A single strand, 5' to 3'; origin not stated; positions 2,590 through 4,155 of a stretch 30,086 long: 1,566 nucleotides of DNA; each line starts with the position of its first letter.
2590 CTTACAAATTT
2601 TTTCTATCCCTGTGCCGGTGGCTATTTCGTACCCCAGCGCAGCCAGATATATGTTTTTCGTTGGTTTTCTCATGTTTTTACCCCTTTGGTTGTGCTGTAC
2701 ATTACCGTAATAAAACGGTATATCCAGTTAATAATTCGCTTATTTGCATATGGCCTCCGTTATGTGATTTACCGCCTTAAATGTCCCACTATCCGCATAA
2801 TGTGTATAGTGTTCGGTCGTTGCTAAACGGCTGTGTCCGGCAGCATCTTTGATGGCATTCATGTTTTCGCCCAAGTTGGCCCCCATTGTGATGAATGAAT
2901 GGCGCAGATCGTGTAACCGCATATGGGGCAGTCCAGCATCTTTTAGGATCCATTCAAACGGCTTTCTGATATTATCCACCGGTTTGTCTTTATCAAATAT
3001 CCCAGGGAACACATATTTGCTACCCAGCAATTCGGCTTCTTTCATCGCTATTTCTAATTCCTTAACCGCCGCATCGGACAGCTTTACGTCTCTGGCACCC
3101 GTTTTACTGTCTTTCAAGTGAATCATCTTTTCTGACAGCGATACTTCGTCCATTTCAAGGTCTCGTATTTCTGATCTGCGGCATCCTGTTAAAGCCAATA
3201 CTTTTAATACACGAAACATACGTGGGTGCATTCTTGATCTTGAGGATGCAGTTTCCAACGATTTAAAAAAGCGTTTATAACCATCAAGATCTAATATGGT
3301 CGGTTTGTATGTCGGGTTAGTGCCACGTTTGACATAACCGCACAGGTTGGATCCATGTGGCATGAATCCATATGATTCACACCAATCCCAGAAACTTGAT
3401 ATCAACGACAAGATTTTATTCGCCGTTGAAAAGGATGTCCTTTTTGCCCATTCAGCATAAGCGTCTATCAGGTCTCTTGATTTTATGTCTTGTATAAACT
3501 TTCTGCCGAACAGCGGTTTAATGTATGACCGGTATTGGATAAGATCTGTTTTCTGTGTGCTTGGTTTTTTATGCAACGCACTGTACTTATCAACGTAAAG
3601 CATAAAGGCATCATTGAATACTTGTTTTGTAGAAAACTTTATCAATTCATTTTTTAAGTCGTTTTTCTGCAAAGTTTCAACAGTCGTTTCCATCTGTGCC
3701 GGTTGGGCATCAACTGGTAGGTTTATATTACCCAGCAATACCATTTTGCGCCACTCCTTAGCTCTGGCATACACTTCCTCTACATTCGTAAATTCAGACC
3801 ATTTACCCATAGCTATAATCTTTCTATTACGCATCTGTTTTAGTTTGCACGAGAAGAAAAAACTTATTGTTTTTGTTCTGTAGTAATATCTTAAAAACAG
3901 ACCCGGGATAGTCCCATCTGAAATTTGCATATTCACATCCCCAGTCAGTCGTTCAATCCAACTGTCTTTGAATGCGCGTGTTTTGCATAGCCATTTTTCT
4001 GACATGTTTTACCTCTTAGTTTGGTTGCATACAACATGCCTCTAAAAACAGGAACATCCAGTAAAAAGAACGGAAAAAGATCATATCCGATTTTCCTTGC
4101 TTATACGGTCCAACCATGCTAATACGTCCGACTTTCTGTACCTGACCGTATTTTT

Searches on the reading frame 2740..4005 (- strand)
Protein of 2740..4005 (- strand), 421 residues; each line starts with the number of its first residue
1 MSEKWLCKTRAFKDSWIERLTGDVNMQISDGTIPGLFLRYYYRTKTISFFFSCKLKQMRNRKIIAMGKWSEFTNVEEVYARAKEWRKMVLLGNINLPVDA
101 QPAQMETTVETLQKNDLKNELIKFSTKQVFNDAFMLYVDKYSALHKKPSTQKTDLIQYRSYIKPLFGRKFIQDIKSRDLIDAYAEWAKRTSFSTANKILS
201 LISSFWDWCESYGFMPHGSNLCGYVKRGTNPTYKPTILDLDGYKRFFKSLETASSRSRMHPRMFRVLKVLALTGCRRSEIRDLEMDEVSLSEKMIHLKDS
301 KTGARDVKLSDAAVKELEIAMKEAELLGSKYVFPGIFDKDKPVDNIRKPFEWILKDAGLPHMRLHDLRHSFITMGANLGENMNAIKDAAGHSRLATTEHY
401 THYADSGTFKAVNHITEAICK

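Call 12: search_protein_families(library=pfam, proteins=[window:2740-4005:-], max_evalue=0.01)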
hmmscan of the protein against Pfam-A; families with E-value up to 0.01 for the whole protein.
window:2740-4005:- (421 aa): 3 families
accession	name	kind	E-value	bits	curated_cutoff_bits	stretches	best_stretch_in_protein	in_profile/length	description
PF00589.27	Phage_integrase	-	1.3e-21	77.6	27.1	1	239-405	4-170/172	Phage integrase family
PF14659.12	Phage_int_SAM_3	-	1.8e-05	25.3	22.6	1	130-186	2-57/58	Phage integrase, N-terminal SAM-like domain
PF22022.2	Phage_int_M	-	6.3e-05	23.6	27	1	146-209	16-79/96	Phage integrase central domain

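Call 13: search_protein_families(library=phrogs, proteins=[window:2740-4005:-], max_evalue=0.01)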
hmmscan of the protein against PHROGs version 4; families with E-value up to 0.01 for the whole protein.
window:2740-4005:- (421 aa): 7 families
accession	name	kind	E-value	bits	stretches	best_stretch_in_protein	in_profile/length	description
phrog_1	-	integration and excision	6.2e-51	175.4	1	10-413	91-445/611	integrase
phrog_216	-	integration and excision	6e-25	88.9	1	196-405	16-226/301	integrase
phrog_5830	-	integration and excision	1e-06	29.2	1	187-326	57-195/318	integrase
phrog_7685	-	integration and excision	1.1e-05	26.1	1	345-417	166-237/240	integrase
phrog_35951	-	unknown function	7.1e-05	24.2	1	348-406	7-65/97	-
phrog_7244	-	integration and excision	0.00024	21.4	1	135-307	76-240/263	integrase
phrog_23271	-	unknown function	0.00037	21.4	1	361-405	8-52/67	-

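Call 42: find_related_loci(query=window:2740-4005:-, collection=metagenome_contigs, flank=3000)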
Query window:2740-4005:- (421 aa) in metagenome_contigs; peptide patterns used: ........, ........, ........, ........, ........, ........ (x = any residue, [..] = any of these).
106 stretches matched a pattern; 12 encode a relative of the query (tblastn E <= 1e-3); 12 distinct loci.
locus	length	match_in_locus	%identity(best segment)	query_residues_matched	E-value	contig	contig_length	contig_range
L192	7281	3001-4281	77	1-421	0e+0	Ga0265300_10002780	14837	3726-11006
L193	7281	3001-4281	77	1-421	0e+0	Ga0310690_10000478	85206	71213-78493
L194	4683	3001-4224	70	1-421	0e+0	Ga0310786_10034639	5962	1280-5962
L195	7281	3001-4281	77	1-421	0e+0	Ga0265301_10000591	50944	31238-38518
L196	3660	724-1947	56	1-421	3e-169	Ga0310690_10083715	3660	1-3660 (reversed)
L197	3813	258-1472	57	4-421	5e-168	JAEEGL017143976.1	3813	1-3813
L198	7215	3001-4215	55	1-420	4e-157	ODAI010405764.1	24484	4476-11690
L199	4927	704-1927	55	1-421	2e-150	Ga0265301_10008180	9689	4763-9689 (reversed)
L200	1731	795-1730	55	1-325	1e-132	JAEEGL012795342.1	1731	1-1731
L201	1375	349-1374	51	1-361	1e-124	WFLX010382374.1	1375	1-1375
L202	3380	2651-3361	44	1-251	2e-67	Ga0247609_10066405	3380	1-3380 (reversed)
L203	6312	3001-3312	89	1-104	3e-61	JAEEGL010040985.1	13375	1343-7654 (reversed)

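Call 50: find_encoding_contigs(protein=L193:5930-6700:+, flank=7000, max_places=6)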
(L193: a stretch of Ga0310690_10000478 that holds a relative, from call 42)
Protein L193:5930-6700:+ (256 aa): 4 contigs read that carry it; 4 places shown.
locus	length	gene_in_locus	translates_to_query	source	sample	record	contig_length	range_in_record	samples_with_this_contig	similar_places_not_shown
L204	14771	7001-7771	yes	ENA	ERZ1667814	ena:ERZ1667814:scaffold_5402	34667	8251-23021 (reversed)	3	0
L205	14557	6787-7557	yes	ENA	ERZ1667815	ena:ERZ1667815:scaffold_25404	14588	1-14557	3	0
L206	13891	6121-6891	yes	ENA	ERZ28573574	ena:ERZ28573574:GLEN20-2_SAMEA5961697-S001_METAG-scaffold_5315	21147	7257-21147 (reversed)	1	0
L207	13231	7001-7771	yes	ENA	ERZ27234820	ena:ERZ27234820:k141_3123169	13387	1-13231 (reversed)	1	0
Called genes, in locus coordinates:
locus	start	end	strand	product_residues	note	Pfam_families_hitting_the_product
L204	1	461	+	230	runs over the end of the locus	PF01863:YgjP-like, PF10263:SprT-like (weak)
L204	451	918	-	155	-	-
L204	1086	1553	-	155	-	-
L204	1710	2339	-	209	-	-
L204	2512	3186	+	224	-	-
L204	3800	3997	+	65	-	PF12728:HTH_17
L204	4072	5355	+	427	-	PF22022:Phage_int_M (faint), PF00589:Phage_integrase, PF22823:MrpR_C_cat (weak)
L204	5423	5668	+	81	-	-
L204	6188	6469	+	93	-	-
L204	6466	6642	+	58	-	-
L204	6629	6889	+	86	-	-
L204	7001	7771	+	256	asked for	-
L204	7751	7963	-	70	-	-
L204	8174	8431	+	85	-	PF12728:HTH_17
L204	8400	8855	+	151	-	-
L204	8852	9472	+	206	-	-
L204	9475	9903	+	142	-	PF19889:DUF6362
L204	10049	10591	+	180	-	-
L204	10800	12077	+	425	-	PF02195:ParB_N, PF01555:N6_N4_Mtase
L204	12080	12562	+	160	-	-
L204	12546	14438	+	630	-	PF05876:GpA_ATPase, PF20454:GpA_nuclease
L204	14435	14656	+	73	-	-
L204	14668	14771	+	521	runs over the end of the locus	PF05136:Phage_portal_2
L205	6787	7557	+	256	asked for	-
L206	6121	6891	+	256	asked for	-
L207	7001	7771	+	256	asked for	-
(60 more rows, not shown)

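Call 51: search_protein_families(library=phrogs, proteins=[L204:7001-7771:+, L204:8174-8431:+, L204:8400-8855:+, L204:8852-9472:+, L204:9475-9903:+, L204:10049-10591:+, L204:10800-12077:+, L204:12080-12562:+, L204:2512-3186:+, L204:7751-7963:-], max_evalue=0.001)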
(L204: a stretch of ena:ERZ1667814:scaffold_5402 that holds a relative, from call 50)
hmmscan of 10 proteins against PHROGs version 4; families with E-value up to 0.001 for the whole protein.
L204:7001-7771:+ (256 aa): 0 families

L204:8174-8431:+ (85 aa): 2 families
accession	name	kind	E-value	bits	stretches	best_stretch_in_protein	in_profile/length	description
phrog_66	-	integration and excision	6e-07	30.5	1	12-76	90-154/412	excisionase and transcriptional regulator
phrog_668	-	DNA, RNA and nucleotide metabolism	0.00015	22.5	1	13-66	61-114/181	HTH DNA binding protein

L204:8400-8855:+ (151 aa): 2 families
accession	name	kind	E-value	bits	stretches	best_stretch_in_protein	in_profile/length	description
phrog_13837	-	unknown function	4.9e-12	46.9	1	25-124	4-103/110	-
phrog_2693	-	unknown function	8.3e-08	33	1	10-101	26-122/158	-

L204:8852-9472:+ (206 aa): 0 families

L204:9475-9903:+ (142 aa): 2 families
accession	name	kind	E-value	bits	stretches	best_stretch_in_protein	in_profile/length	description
phrog_6836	-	unknown function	8.5e-17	62.3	1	3-129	8-132/144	-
phrog_36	-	transcription regulation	1.4e-05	25.8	1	81-137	139-195/220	transcriptional regulator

L204:10049-10591:+ (180 aa): 1 family
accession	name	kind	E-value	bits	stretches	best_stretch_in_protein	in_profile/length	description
phrog_1924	-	tail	8.6e-17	62.8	1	10-96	11-105/237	minor tail protein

L204:10800-12077:+ (425 aa): 27 families (the best 25 are shown)
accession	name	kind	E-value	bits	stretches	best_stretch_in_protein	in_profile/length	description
phrog_498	-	other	2.7e-153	512.8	1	12-422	35-444/633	DNA methyltransferase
phrog_620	-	DNA, RNA and nucleotide metabolism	6.6e-51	174.5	1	9-161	6-159/217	ParB-like partition protein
phrog_67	-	other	3.9e-48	166.1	1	119-409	78-354/743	DNA methyltransferase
phrog_15396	-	DNA, RNA and nucleotide metabolism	3.1e-47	162.5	1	10-144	2-136/258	ParB-like partition nuclease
phrog_8071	-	DNA, RNA and nucleotide metabolism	3.6e-35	123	1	9-212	4-208/389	ParB-like partition protein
phrog_930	-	DNA, RNA and nucleotide metabolism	1.2e-31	111.4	1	10-161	5-155/223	ParB-like partition protein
phrog_3008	-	other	1.4e-29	104.1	1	316-422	125-235/244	DNA methyltransferase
phrog_23085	-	unknown function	2.9e-28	99.3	1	300-411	3-118/138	-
phrog_940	-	DNA, RNA and nucleotide metabolism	2.8e-27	96.9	1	11-240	5-192/388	nuclease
phrog_723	-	DNA, RNA and nucleotide metabolism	7.5e-21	75.9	1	7-155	8-156/223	ParB-like partition protein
phrog_9353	-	unknown function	1.1e-18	69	1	19-152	18-152/245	-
phrog_4715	-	DNA, RNA and nucleotide metabolism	2.3e-15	57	1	12-120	147-260/630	ParB-like partition protein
phrog_18293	-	other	5.7e-14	53.1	1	323-402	32-111/119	methyltransferase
phrog_18056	-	DNA, RNA and nucleotide metabolism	2.5e-12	47.4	1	12-132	3-109/387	ParB-like partition nuclease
phrog_5475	-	unknown function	2.7e-11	43.9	1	14-100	5-87/458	-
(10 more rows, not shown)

L204:12080-12562:+ (160 aa): 1 family
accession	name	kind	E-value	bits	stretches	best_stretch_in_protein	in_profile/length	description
phrog_57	-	head and packaging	1.3e-24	88.2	1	1-154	10-172/199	terminase small subunit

L204:2512-3186:+ (224 aa): 0 families

L204:7751-7963:- (70 aa): 0 families

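Call 53: find_related_loci(query=window:2740-4005:-, collection=viral_contigs, flank=2500)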
Query window:2740-4005:- (421 aa) in viral_contigs; peptide patterns used: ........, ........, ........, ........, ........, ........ (x = any residue, [..] = any of these).
5 stretches matched a pattern; 2 encode a relative of the query (tblastn E <= 1e-3); 2 distinct loci.
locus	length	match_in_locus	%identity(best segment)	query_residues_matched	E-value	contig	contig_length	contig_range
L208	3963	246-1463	52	1-420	5e-156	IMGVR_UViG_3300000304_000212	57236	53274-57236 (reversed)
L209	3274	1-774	67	165-421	2e-113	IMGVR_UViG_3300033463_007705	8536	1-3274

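Call 56: find_encoding_contigs(protein=L199:3843-4523:+, flank=6000, max_places=3)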
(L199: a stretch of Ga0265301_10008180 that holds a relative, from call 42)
Protein L199:3843-4523:+ (226 aa): 5 contigs read that carry it; 3 places shown.
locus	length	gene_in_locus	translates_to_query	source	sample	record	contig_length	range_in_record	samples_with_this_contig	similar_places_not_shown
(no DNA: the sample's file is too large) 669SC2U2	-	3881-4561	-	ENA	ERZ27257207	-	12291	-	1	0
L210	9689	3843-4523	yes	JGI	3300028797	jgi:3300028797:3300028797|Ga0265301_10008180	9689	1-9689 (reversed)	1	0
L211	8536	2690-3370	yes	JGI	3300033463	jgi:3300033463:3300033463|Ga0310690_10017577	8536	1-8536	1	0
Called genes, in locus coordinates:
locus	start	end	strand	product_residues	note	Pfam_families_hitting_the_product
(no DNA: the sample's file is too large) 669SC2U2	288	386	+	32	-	-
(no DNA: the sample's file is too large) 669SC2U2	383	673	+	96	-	PF12728:HTH_17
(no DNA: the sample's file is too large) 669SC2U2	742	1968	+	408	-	PF00589:Phage_integrase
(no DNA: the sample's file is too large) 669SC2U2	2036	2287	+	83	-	-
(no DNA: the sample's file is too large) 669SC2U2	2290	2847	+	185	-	-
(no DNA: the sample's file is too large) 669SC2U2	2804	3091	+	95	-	-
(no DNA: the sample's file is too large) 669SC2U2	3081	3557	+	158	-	PF12728:HTH_17 (weak)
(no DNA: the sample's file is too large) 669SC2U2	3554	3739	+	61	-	-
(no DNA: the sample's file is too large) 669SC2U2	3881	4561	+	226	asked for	-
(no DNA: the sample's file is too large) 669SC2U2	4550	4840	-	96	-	-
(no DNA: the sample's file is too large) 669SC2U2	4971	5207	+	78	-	PF12728:HTH_17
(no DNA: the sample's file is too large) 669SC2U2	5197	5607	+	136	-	-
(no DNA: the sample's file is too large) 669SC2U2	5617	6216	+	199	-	-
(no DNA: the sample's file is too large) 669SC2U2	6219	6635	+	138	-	PF19889:DUF6362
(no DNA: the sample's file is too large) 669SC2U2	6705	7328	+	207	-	-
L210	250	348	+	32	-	-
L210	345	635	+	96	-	PF12728:HTH_17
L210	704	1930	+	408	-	PF00589:Phage_integrase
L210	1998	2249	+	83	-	-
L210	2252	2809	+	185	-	-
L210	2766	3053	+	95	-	-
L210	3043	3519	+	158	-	PF12728:HTH_17 (weak)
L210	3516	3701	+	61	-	-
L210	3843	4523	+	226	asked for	-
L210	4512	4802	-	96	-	-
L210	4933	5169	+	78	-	PF12728:HTH_17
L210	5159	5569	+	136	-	-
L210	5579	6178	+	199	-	-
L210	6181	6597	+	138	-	PF19889:DUF6362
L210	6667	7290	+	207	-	-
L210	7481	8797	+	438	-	PF02195:ParB_N, PF01555:N6_N4_Mtase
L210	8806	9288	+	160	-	-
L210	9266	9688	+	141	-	?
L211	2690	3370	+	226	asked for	-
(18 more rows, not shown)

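Call 57: find_encoding_contigs(protein=L198:3001-4221:+, flank=8000, max_places=3)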
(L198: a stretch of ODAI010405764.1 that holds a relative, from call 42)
Protein L198:3001-4221:+ (406 aa): 7 contigs read that carry it; 3 places shown.
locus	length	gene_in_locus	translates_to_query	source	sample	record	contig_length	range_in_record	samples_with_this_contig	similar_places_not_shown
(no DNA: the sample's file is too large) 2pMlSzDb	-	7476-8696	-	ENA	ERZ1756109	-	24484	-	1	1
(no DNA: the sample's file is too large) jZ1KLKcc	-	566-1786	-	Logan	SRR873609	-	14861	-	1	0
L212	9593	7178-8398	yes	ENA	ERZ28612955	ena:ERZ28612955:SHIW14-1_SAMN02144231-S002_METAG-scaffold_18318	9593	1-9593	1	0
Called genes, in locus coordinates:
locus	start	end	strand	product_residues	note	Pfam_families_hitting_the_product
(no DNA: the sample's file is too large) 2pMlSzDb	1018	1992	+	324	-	-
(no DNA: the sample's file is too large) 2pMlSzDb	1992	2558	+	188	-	-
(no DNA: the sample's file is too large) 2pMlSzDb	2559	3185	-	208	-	-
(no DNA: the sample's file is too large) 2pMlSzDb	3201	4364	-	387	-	PF01844:HNH (weak)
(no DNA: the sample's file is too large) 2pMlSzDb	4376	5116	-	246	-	PF03602:Cons_hypoth95 (faint), PF01555:N6_N4_Mtase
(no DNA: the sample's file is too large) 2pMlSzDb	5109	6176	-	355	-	PF00145:DNA_methylase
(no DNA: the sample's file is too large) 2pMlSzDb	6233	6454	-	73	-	-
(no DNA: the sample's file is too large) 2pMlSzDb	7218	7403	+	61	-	PF12728:HTH_17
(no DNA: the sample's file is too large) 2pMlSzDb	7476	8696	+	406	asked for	PF13356:Arm-DNA-bind_3, PF14659:Phage_int_SAM_3, PF22022:Phage_int_M (weak), PF00589:Phage_integrase, PF22823:MrpR_C_cat (weak)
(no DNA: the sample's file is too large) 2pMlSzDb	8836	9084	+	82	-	PF12728:HTH_17 (weak)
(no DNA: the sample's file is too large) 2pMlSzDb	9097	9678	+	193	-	PF19808:DUF6291 (weak)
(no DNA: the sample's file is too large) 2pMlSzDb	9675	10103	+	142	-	PF19889:DUF6362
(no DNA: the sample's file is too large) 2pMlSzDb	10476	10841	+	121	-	-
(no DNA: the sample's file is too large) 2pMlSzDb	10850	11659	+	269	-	-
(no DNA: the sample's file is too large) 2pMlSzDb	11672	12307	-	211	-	PF00717:Peptidase_S24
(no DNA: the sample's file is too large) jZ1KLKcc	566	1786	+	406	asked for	PF13356:Arm-DNA-bind_3, PF14659:Phage_int_SAM_3, PF22022:Phage_int_M (weak), PF00589:Phage_integrase, PF22823:MrpR_C_cat (weak)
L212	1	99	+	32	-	?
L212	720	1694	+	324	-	-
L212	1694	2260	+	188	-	-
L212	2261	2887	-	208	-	-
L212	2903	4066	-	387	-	PF01844:HNH (weak)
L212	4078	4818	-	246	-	PF03602:Cons_hypoth95 (faint), PF01555:N6_N4_Mtase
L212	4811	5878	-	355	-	PF00145:DNA_methylase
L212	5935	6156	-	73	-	-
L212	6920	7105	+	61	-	PF12728:HTH_17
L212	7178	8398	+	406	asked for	PF13356:Arm-DNA-bind_3, PF14659:Phage_int_SAM_3, PF22022:Phage_int_M (weak), PF00589:Phage_integrase, PF22823:MrpR_C_cat (weak)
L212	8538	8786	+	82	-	PF12728:HTH_17 (weak)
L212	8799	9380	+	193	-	PF19808:DUF6291 (weak)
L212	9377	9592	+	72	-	?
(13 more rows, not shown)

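Call 59: search_protein_families(library=pfam, proteins=[L204:8852-9472:+, L210:5579-6178:+, L212:8799-9380:+, L204:8400-8855:+, L204:8174-8431:+, L204:9475-9903:+], max_evalue=1)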
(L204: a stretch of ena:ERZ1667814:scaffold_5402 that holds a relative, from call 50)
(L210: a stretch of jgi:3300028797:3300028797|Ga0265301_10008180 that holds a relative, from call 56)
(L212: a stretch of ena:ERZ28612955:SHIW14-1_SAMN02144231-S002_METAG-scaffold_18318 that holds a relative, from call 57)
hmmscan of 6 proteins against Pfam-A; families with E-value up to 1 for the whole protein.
L204:8852-9472:+ (206 aa): 1 family
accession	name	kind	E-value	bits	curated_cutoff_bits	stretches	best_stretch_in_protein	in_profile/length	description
PF19808.4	DUF6291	-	0.00031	21.3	27.2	1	13-63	12-68/79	Family of unknown function (DUF6291)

L210:5579-6178:+ (199 aa): 1 family
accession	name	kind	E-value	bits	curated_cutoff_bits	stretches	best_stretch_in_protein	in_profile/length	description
PF19808.4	DUF6291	-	0.0024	18.4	27.2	1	13-67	12-74/79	Family of unknown function (DUF6291)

L212:8799-9380:+ (193 aa): 3 families
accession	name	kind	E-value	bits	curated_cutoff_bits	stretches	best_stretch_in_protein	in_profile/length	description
PF19808.4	DUF6291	-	1e-06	29.2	27.2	1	13-61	12-67/79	Family of unknown function (DUF6291)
PF06047.16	Nkap_C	-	0.07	13.7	25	1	58-101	53-96/102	NF-kappa-B-activating protein C-terminal domain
PF00265.24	TK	-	0.13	12.6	20.6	0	71-112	23-68/176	Thymidine kinase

L204:8400-8855:+ (151 aa): 3 families
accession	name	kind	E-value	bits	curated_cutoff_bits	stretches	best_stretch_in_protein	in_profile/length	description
PF14471.11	DUF4428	-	0.061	13.6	27.8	1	2-30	12-38/51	Domain of unknown function (DUF4428)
PF01396.24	Zn_ribbon_Top1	-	0.078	13.2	32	1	14-36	3-24/39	Topoisomerase DNA binding C4 zinc finger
PF13453.11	Zn_ribbon_TFIIB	-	0.18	11.7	22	1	14-27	1-14/41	Transcription factor zinc-finger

L204:8174-8431:+ (85 aa): 1 family
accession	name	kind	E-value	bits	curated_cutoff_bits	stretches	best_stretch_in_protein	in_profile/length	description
PF12728.13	HTH_17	-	1.1e-09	38.8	27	1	15-65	1-50/51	Helix-turn-helix domain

L204:9475-9903:+ (142 aa): 5 families
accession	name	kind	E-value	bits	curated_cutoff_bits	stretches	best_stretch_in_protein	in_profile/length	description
PF19889.5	DUF6362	-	8.5e-12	45.7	31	1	24-123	1-96/98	Domain of unknown function (DUF6362)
PF13384.12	HTH_23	-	0.00061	20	24.6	1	89-115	9-35/50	Homeodomain-like domain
PF13404.12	HTH_AsnC-type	-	0.0065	16.7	27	1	98-115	18-35/42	AsnC-type helix-turn-helix domain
PF25787.1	HTH_SB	-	0.06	13.6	43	1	88-115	13-40/53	Sleeping Beauty transposase HTH domain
PF13412.12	HTH_24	-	0.076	13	21.9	0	94-119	14-39/48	Winged helix-turn-helix DNA-binding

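Call 79: find_homologous_proteins(query=L204:8852-9472:+, max_evalue=0.00001)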
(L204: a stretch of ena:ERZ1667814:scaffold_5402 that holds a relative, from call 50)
Query L204:8852-9472:+ (206 aa): 115 proteins with E <= 0.00001 among 365 candidates.
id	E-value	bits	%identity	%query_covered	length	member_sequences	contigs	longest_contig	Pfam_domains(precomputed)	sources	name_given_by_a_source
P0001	1.3e-129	447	100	100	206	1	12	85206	-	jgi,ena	-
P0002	3.0e-129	446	100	100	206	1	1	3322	-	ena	-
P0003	5.8e-123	426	98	100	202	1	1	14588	-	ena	-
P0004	3.5e-122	423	97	100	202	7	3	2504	-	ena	-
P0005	1.9e-121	421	96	100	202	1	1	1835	-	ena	-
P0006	1.1e-102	359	75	100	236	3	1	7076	-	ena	-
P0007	2.8e-101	355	72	100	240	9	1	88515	-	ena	-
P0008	2.4e-86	306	66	100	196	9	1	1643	-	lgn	-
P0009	3.4e-86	306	67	100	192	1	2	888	-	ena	-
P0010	4.6e-85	302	66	100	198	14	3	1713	-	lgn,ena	-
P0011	6.8e-81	288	66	100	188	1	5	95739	-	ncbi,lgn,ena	-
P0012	1.4e-78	281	65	100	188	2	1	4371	-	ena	-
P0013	1.2e-77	278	64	100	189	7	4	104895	-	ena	-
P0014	3.8e-77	276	64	100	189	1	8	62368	-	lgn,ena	-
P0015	5.4e-76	272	61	100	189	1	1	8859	-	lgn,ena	-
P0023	9.4e-65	236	58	99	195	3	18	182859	PF19808.5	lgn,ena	-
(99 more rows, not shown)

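Call 82: find_encoding_contigs(protein=P0007, flank=8000, max_places=2)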
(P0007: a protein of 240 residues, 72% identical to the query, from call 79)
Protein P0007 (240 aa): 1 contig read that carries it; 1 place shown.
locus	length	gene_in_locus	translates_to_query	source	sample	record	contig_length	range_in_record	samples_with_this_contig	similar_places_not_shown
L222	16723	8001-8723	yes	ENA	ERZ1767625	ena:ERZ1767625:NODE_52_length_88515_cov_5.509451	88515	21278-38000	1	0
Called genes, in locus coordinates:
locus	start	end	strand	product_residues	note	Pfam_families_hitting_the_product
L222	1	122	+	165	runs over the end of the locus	-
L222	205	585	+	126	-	-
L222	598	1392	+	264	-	PF03747:ADP_ribosyl_GH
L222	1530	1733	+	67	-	-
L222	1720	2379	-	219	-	-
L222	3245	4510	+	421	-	PF00589:Phage_integrase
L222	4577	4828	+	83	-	-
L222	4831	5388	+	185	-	-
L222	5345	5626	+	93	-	-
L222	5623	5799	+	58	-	-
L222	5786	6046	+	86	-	-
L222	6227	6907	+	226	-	-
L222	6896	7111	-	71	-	-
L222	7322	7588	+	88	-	PF12728:HTH_17 (weak)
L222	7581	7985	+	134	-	-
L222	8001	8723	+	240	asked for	-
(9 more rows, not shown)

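Call 83: find_encoding_contigs(protein=P0011, flank=8000, max_places=2)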
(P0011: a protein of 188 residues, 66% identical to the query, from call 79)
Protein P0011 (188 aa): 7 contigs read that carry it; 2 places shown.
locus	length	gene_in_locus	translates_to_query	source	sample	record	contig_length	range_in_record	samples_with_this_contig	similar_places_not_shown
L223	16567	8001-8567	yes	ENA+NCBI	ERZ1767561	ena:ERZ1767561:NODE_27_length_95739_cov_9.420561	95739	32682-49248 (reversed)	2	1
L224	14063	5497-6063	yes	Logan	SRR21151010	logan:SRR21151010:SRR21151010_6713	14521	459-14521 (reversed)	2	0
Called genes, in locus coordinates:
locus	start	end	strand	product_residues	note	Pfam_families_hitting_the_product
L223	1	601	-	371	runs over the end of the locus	-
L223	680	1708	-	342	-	PF00438:S-AdoMet_synt_N, PF02772:S-AdoMet_synt_M (weak), PF02773:S-AdoMet_synt_C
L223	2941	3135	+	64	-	PF12728:HTH_17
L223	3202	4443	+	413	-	PF00589:Phage_integrase, PF22823:MrpR_C_cat (faint)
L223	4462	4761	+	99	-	-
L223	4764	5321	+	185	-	-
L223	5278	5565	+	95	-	-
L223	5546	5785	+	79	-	-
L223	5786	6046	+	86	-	-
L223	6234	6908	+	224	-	-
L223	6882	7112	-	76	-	-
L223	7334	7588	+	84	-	PF12728:HTH_17 (weak)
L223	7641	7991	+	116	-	-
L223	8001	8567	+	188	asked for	-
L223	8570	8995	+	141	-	PF19889:DUF6362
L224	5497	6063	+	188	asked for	-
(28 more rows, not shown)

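Call 84: find_encoding_contigs(protein=P0023, flank=8000, max_places=2)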
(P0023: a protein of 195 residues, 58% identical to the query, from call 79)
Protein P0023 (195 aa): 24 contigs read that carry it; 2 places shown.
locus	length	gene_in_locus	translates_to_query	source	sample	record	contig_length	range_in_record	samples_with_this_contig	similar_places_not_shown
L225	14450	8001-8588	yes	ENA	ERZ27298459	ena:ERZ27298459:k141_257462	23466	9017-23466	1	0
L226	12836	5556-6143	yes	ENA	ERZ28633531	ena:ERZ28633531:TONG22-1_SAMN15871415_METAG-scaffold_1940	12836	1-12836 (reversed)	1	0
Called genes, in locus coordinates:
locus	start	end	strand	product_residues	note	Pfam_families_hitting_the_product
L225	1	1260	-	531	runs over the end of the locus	PF27054:Beta_methylindole_red_C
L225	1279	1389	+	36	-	-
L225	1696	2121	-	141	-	PF04343:DUF488, PF22751:DUF488-N3a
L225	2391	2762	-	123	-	-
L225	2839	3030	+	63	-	PF12728:HTH_17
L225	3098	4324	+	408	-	PF13356:Arm-DNA-bind_3 (weak), PF22022:Phage_int_M (faint), PF00589:Phage_integrase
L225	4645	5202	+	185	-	-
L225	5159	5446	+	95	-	-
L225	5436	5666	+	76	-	-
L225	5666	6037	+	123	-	-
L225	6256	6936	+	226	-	-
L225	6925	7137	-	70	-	-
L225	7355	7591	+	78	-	PF12728:HTH_17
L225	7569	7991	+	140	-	-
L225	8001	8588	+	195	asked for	PF19808:DUF6291 (faint)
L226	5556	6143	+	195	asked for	PF19808:DUF6291 (faint)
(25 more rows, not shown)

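Call 90: predict_structure(alignment_id=A2)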
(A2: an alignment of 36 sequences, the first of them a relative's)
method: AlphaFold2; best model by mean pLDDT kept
length: 206 residues; sequences in the alignment: 36
mean_pLDDT: 71.0   pTM: 0.35
mean pLDDT of the five models: 71.0, 71.0, 70.7, 70.1, 69.9
residues with pLDDT >= 90: 57; 70-90: 77; 50-70: 11; < 50: 61
segments of 3 or more residues with pLDDT < 50: 75-133
pLDDT, mean of each block of 10 residues (from residue 1): 77 89 91 88 91 91 77 47 34 31 35 33 34 64 88 88 90 91 89 91 74
secondary structure, 60 per line:
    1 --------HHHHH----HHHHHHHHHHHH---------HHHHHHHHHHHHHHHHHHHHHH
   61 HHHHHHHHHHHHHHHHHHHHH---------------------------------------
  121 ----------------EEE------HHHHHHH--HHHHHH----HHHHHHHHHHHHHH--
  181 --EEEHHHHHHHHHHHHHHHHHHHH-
elements in order: H9-13 H18-29 H39-81 E137-139 H146-152 H155-160 H165-178 E183-185 H186-205
